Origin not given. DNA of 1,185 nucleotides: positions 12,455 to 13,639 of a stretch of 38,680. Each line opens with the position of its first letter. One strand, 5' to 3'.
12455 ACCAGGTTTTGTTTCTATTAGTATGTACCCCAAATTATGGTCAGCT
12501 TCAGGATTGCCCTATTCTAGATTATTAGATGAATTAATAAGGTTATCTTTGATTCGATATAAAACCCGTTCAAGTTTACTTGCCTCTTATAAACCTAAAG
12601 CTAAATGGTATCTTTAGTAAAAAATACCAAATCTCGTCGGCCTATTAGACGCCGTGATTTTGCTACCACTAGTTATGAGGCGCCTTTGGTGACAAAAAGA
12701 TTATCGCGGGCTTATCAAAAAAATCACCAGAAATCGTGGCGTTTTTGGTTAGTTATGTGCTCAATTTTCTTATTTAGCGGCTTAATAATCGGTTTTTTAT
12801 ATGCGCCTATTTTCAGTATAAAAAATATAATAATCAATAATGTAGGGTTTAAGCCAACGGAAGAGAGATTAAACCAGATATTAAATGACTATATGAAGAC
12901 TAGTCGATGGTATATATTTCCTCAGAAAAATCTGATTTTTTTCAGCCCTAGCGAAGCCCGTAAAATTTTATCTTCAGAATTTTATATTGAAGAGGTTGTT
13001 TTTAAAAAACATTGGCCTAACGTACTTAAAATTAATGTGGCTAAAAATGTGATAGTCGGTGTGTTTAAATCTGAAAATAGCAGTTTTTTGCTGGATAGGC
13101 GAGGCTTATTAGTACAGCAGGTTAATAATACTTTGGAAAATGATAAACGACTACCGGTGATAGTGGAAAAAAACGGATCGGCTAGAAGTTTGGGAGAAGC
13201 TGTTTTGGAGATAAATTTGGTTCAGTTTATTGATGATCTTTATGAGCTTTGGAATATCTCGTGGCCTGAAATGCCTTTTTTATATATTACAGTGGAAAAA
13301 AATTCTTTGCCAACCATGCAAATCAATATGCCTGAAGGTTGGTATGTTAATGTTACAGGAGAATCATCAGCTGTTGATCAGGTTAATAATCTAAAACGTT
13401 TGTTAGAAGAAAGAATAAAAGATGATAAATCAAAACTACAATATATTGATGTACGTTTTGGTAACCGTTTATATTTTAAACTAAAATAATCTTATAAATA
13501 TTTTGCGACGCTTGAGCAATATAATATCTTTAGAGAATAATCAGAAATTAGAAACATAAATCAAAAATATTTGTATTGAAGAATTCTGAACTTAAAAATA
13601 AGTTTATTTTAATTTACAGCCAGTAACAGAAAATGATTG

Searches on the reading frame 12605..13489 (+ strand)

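Call 36: search_protein_families(library=pfam, proteins=[window:12605-13489:+], max_evalue=0.001)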
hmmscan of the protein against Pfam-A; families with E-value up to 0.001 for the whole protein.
window:12605-13489:+ (294 aa): 0 families

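Call 68: search_protein_families(library=pfam, proteins=[window:12605-13489:+], max_evalue=0.1)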
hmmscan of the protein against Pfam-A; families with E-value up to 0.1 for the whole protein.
window:12605-13489:+ (294 aa): 2 families
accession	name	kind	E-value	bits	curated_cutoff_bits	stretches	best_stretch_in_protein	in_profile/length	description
PF08478.15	POTRA_1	-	0.0036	18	23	1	107-145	28-66/69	POTRA domain, FtsQ-type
PF14576.11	SEO_N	-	0.085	12.4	27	0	160-277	125-239/287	Sieve element occlusion N-terminus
